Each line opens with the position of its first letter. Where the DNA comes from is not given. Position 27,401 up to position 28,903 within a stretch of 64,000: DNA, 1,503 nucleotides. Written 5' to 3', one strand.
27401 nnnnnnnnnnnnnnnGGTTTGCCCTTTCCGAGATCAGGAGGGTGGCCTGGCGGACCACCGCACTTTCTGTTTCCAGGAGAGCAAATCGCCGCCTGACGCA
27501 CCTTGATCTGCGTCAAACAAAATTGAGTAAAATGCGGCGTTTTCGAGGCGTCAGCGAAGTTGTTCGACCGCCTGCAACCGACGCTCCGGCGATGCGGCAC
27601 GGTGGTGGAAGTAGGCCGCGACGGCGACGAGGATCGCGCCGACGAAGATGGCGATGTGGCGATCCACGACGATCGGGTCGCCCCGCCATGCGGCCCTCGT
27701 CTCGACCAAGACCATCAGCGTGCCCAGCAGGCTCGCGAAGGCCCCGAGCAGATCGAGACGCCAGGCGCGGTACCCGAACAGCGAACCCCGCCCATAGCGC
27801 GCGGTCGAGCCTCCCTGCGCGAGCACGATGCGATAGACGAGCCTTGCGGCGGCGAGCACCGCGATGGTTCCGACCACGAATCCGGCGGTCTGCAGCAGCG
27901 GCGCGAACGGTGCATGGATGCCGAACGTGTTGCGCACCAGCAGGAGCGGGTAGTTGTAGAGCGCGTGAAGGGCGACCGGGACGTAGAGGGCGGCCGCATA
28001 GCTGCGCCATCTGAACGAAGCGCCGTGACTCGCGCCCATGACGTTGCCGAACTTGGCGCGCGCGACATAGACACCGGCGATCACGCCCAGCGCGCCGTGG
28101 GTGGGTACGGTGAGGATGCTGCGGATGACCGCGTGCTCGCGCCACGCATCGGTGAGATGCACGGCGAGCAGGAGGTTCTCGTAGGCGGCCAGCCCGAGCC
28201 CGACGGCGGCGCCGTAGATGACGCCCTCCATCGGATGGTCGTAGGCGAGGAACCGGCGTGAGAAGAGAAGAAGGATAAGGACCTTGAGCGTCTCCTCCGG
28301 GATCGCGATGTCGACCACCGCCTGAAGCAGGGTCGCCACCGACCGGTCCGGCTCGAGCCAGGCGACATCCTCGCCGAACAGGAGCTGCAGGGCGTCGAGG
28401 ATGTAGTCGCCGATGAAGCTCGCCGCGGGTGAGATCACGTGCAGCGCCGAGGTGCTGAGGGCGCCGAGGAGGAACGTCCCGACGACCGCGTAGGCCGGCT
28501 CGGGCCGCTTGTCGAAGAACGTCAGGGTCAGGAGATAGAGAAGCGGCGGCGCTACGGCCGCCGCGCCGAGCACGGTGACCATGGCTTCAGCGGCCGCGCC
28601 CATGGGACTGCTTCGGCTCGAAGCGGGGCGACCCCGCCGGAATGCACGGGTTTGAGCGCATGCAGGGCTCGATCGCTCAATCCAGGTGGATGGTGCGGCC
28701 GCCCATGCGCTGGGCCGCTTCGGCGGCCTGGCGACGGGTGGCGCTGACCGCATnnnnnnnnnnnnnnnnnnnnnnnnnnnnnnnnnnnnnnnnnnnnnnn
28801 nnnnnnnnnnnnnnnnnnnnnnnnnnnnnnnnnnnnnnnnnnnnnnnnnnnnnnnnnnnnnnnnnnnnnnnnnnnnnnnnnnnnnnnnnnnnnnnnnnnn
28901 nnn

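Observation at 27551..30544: An AAA+ ATPase and a PrsW-like polytopic membrane protease pair, same strand, preceded by a FixK box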

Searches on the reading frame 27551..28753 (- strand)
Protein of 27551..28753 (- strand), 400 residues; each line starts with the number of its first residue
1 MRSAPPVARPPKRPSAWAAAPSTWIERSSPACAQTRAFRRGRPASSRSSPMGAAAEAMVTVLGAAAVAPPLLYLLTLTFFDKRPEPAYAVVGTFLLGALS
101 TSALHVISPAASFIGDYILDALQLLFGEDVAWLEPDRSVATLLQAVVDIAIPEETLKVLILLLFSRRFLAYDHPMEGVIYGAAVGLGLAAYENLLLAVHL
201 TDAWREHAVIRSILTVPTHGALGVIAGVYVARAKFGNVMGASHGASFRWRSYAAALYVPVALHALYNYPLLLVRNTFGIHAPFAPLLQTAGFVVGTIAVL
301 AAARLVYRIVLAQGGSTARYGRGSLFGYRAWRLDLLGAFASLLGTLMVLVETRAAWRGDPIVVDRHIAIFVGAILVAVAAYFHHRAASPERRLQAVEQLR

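Call 3: search_protein_families(library=pfam, proteins=[window:27551-28753:-], max_evalue=0.01)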
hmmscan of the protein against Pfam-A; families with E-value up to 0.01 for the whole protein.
window:27551-28753:- (400 aa): 1 family
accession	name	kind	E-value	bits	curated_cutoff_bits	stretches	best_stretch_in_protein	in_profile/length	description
PF13367.11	PrsW-protease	-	1.7e-24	86.9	23.5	1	85-277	1-181/196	PrsW family intramembrane metalloprotease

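Call 4: search_protein_families(library=ncbifam, proteins=[window:27551-28753:-], max_evalue=0.01)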
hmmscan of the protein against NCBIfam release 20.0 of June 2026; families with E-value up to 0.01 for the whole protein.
window:27551-28753:- (400 aa): 1 family
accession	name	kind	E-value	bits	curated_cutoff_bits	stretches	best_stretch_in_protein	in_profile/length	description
NF033739.1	intramemb_PrsW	equivalog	8.2e-23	81.2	225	1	65-286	6-198/210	glutamic-type intramembrane protease PrsW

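Call 5: search_protein_families(library=padloc, proteins=[window:27551-28753:-], max_evalue=0.01)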
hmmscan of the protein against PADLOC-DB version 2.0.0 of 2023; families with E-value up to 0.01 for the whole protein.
window:27551-28753:- (400 aa): 0 families

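Call 10: search_solved_structures(query=window:27551-28603:-, max_evalue=1, show_alignments=2)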
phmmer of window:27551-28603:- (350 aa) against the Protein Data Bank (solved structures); distinct sequences matched with E-value up to 1: 2.
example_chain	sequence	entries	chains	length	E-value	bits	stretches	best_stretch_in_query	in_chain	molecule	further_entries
6f5d_G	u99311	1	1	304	0.55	12.8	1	213-308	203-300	ATP synthase gamma subunit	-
8ap6_G1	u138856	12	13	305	0.55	12.8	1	213-308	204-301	ATP synthase gamma subunit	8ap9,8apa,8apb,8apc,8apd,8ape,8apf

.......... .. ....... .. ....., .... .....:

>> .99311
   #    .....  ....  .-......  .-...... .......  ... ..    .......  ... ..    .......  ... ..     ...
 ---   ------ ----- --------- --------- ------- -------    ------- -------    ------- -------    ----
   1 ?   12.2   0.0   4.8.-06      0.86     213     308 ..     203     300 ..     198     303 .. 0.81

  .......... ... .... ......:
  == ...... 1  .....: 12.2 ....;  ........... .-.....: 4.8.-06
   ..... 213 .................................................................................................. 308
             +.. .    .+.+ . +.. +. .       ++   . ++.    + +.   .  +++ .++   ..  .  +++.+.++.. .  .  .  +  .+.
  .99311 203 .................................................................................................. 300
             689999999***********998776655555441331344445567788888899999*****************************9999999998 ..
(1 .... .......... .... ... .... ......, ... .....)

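Call 15: find_homologous_proteins(query=window:27551-28603:-, max_evalue=0.00001)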
Query window:27551-28603:- (350 aa): 42 proteins with E <= 0.00001 among 8000 candidates.
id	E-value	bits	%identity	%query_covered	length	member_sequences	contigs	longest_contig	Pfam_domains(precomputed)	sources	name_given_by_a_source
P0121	1.6e-204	697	92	100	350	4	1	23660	PF13367.12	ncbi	-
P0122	9.6e-193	658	87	100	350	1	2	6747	PF13367.12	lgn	-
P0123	5.2e-188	642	85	100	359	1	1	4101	PF13367.12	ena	-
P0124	1.9e-123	430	62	96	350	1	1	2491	PF13367.12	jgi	jgi:RsiW-degrading membrane proteinase PrsW (M82 family)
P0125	1.2e-102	362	55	94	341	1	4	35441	PF13367.12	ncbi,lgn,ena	-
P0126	2.3e-101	358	54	95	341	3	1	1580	PF13367.12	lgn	-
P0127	4.5e-98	347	52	90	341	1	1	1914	PF13367.12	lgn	-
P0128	3.0e-94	334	49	95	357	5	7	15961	PF13367.12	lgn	-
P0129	9.6e-94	333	50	96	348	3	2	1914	PF13367.12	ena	-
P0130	7.1e-87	310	50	95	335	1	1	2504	PF13367.12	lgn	-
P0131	1.9e-85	305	50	92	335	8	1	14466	PF13367.12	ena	-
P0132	5.1e-81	291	52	84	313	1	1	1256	PF13367.12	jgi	jgi:RsiW-degrading membrane proteinase PrsW (M82 family)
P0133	2.7e-68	249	46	97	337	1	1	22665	PF13367.12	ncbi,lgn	-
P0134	2.8e-68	249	45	98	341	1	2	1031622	PF13367.12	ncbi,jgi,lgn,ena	jgi:RsiW-degrading membrane proteinase PrsW (M82 family)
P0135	3.0e-52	196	54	53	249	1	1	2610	PF13367.12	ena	-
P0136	5.7e-51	192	42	84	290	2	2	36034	PF13367.12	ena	-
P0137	1.0e-50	191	41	84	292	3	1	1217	PF13367.12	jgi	jgi:protease PrsW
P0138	5.1e-50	189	41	84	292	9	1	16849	PF13367.12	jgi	jgi:protease PrsW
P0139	4.8e-49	186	39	84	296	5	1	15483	PF13367.12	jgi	jgi:protease PrsW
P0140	1.3e-48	184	40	79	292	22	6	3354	PF13367.12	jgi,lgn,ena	-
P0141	2.2e-48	184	66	41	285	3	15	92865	PF13367.12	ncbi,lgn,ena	-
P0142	1.8e-47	181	40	84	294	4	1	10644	PF13367.12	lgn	-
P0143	1.8e-47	180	39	84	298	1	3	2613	PF13367.12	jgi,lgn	-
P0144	7.3e-47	178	39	84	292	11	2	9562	PF13367.12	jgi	jgi:RsiW-degrading membrane proteinase PrsW (M82 family)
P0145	1.1e-46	178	38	84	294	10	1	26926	PF13367.12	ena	-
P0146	4.1e-46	176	40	85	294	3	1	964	PF13367.12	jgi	-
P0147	7.7e-46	175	39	79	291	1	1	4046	PF13367.12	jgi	jgi:RsiW-degrading membrane proteinase PrsW (M82 family)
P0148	4.1e-45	173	39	85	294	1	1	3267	PF13367.12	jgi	jgi:RsiW-degrading membrane proteinase PrsW (M82 family)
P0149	3.9e-42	163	38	77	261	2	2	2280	PF13367.12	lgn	-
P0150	4.1e-38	150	38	90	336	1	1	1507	PF13367.12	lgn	-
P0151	3.4e-37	147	38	90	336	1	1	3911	PF13367.12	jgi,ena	-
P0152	5.7e-36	143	43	67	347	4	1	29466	PF13367.12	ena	-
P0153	7.5e-36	142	39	78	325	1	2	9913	PF13367.12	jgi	jgi:RsiW-degrading membrane proteinase PrsW (M82 family)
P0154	3.6e-35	140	39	73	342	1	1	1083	PF13367.12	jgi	jgi:RsiW-degrading membrane proteinase PrsW (M82 family)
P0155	5.8e-34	136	40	69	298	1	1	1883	PF13367.12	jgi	jgi:hypothetical protein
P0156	3.1e-33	134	37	90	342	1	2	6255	PF13367.12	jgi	jgi:RsiW-degrading membrane proteinase PrsW (M82 family)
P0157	5.1e-30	123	43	56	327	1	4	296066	PF13367.12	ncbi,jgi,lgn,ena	jgi:RsiW-degrading membrane proteinase PrsW (M82 family)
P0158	1.4e-27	115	50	35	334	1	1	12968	PF13367.12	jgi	jgi:RsiW-degrading membrane proteinase PrsW (M82 family)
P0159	1.3e-26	112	40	56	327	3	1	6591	PF13367.12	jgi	jgi:protease PrsW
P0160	6.9e-20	90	50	29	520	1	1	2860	PF13367.12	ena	-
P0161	1.2e-14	73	39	49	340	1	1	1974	PF13367.12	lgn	-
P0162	1.7e-13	69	33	61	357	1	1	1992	PF13367.12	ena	-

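Call 16: find_encoding_contigs(protein=P0134, flank=6000, max_places=1)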
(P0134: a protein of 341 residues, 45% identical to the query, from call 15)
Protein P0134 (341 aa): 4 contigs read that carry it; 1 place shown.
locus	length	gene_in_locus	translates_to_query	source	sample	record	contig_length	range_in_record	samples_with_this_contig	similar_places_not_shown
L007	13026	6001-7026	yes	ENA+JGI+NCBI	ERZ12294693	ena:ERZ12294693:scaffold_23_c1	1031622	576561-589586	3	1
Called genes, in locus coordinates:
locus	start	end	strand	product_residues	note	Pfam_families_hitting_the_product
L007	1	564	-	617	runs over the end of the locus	PF06480:FtsH_ext, PF07728:AAA_5 (faint), PF06068:TIP49 (faint), PF00004:AAA, PF17862:AAA_lid_3, PF01434:Peptidase_M41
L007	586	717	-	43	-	-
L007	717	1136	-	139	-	PF12616:DUF3775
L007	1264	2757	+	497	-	PF02885:Glycos_trans_3N (weak), PF00591:Glycos_transf_3, PF07831:PYNP_C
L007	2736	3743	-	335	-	PF03372:Exo_endo_phos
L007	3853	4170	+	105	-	PF00034:Cytochrom_C (weak)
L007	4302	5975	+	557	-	PF00004:AAA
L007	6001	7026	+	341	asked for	PF13367:PrsW-protease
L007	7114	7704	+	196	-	-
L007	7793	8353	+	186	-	-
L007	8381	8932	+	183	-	-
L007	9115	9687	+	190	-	-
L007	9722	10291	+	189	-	-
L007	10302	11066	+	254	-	PF00345:PapD_N (weak)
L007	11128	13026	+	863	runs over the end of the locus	PF00577:Usher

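Call 17: find_encoding_contigs(protein=P0128, flank=6000, max_places=2)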
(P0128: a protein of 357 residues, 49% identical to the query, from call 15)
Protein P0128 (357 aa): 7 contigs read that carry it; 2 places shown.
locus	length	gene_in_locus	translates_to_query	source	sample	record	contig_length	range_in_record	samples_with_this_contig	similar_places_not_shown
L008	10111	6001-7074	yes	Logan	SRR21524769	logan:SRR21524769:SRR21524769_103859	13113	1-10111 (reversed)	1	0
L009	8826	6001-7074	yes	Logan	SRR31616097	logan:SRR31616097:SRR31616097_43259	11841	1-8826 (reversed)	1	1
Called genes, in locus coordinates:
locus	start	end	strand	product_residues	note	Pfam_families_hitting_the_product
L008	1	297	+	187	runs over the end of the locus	PF14512:TM1586_NiRdase (faint), PF00881:Nitroreductase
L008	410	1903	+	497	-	PF00989:PAS, PF08448:PAS_4 (weak), PF13426:PAS_9, PF00989:PAS, PF08448:PAS_4, PF13426:PAS_9, PF00512:HisKA, PF02518:HATPase_c, +4 more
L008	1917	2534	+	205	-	PF00072:Response_reg, PF08281:Sigma70_r4_2 (faint), PF00196:GerE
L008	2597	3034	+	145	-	PF00072:Response_reg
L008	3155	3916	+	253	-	PF00027:cNMP_binding, PF13545:HTH_Crp_2, PF00325:Crp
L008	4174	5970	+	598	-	PF00004:AAA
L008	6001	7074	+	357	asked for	PF13367:PrsW-protease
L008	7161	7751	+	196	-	-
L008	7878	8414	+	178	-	-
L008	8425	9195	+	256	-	PF00345:PapD_N (weak)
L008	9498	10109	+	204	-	?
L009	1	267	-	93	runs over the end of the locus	-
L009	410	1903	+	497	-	PF00989:PAS, PF08448:PAS_4 (weak), PF13426:PAS_9, PF00989:PAS, PF08448:PAS_4, PF13426:PAS_9, PF00512:HisKA, PF02518:HATPase_c, +4 more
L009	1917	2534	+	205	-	PF00072:Response_reg, PF08281:Sigma70_r4_2 (faint), PF00196:GerE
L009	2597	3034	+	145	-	PF00072:Response_reg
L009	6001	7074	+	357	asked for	PF13367:PrsW-protease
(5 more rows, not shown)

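Call 18: find_encoding_contigs(protein=P0136, flank=6000, max_places=1)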
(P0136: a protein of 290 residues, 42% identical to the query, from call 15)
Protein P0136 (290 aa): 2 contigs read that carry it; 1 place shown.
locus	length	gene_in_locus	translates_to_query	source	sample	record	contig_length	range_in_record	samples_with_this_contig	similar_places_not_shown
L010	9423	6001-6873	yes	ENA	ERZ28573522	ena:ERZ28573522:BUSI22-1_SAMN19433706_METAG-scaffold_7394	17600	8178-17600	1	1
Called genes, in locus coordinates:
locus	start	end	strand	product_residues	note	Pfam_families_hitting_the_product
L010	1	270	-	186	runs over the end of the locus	PF00908:dTDP_sugar_isom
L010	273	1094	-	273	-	PF00483:NTP_transferase, PF12804:NTP_transf_3 (faint)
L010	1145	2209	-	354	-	PF01073:3Beta_HSD, PF01370:Epimerase, PF02719:Polysacc_synt_2, PF04321:RmlD_sub_bind, PF16363:GDP_Man_Dehyd, PF07993:NAD_binding_4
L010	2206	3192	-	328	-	PF01370:Epimerase, PF04321:RmlD_sub_bind (weak), PF16363:GDP_Man_Dehyd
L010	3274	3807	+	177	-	PF08645:PNK3P, PF13344:Hydrolase_6 (weak), PF13242:Hydrolase_like (weak)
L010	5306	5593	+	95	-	PF01381:HTH_3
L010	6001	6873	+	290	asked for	PF13367:PrsW-protease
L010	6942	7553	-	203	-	PF04536:TPM_phosphatase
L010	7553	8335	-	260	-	PF04536:TPM_phosphatase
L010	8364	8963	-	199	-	PF04011:LemA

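Call 23: find_related_loci(query=A1, collection=genome_contigs, flank=10000)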
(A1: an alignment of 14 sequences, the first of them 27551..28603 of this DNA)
Query A1 (350 aa) in genome_contigs; peptide patterns used: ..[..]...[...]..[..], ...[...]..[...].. (x = any residue, [..] = any of these).
599 stretches matched a pattern (row limit reached: there are more); 460 encode a relative of the query (tblastn E <= 1e-3); the best 80 are kept; 80 distinct loci.
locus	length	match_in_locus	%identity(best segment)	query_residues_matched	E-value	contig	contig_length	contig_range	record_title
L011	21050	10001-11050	92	1-350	0e+0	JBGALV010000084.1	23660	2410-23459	MAG: Alphaproteobacteria bacterium isolate MAG_MBR_H10.65 MBRH10-65_opera_contig_7353, whole genome shotgun sequence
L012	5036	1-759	53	95-342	7e-74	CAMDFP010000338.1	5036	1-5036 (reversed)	MAG: Asaia bogorensis isolate MoH-23oct19-153 genome assembly, contig: MoH-23oct19-C31395, whole genome shotgun sequence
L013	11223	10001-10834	40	6-299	6e-55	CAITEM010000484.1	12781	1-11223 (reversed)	MAG: uncultured Rhizobiales bacterium isolate Umea_bin-07398 genome assembly, contig: bin-07398:484/630, whole genome sh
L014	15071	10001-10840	40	7-304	2e-53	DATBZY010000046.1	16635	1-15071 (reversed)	MAG TPA_asm: Pseudolabrys sp. isolate SMAG_U7631 k141_440219, whole genome shotgun sequence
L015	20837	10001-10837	41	6-299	6e-47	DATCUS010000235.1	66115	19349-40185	MAG TPA_asm: Tardiphaga sp. isolate SMAG_U7365 k141_163367, whole genome shotgun sequence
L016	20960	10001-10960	38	6-332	9e-44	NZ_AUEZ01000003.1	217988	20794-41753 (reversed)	Bradyrhizobium sp. Ai1a-2 K288DRAFT_scaffold00003.3_C, whole genome shotgun sequence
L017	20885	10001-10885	38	6-318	7e-43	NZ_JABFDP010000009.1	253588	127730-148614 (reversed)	Bradyrhizobium denitrificans strain LMG 8443 Scaffold9, whole genome shotgun sequence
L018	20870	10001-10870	39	6-310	5e-43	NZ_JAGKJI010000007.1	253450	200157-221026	Bradyrhizobium cenepequi strain CNPSo 4026 scaffold_6, whole genome shotgun sequence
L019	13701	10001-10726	41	6-259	1e-41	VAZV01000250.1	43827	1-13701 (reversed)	MAG: Alphaproteobacteria bacterium isolate AP_17 14_0919_09_20cm_scaffold_875, whole genome shotgun sequence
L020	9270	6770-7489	40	6-259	1e-41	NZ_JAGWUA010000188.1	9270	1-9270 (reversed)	MAG: Bradyrhizobium sp. isolate REEB386 contig-150_8133, whole genome shotgun sequence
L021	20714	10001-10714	39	6-259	2e-41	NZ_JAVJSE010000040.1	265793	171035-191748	MAG: Thalassobaculum sp. isolate G1-WW12-09 k141_79729, whole genome shotgun sequence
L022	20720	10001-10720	40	6-259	5e-41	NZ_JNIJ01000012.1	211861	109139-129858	Bradyrhizobium sp. URHD0069 N554DRAFT_scaffold00009.9_C, whole genome shotgun sequence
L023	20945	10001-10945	37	6-328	8e-41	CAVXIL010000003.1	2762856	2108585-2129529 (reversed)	MAG: uncultured Alphaproteobacteria bacterium isolate MFD03346.bin.1.30 genome assembly, contig: contig_2533, whole geno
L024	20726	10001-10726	39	6-259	1e-39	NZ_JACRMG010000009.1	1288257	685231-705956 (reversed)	MAG: Bradyrhizobium sp. isolate NC_groundwater_1901_Pr3_S2p5_64_30 SR2-18-S2p5_coassembly_scaffold_31249, whole genome s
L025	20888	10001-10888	38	6-319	1e-39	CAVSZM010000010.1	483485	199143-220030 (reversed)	MAG: uncultured Alphaproteobacteria bacterium isolate MFD05841.bin.1.14 genome assembly, contig: contig_26903, whole gen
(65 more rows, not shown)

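Call 26: find_related_loci(query=A1, collection=metagenome_contigs, flank=10000)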
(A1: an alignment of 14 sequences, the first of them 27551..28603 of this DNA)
Query A1 (350 aa) in metagenome_contigs; peptide patterns used: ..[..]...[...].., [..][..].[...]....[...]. (x = any residue, [..] = any of these).
600 stretches matched a pattern (row limit reached: there are more); 283 encode a relative of the query (tblastn E <= 1e-3); the best 80 are kept; 80 distinct loci.
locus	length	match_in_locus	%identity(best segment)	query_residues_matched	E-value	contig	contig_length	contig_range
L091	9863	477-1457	55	6-334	9e-108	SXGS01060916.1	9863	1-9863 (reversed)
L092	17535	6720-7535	41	7-300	2e-56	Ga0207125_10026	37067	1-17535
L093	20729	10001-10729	43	5-263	3e-47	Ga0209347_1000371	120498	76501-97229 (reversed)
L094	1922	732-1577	38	6-301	8e-44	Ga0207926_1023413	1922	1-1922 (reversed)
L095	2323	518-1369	39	6-303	2e-43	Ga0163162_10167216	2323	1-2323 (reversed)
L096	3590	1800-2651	38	6-303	2e-42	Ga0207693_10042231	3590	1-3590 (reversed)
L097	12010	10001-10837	41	6-299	2e-47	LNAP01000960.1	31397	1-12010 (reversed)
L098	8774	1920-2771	38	6-303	1e-41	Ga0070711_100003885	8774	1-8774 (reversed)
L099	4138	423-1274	38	6-303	6e-42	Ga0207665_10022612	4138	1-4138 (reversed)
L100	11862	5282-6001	40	6-259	7e-41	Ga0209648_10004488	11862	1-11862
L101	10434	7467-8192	41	6-259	4e-41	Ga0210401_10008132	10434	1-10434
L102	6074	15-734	40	6-259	7e-41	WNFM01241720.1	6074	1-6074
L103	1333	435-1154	40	6-259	3e-42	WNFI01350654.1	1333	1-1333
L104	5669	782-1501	40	6-259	2e-40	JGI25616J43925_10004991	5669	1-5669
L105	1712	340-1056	39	6-259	5e-41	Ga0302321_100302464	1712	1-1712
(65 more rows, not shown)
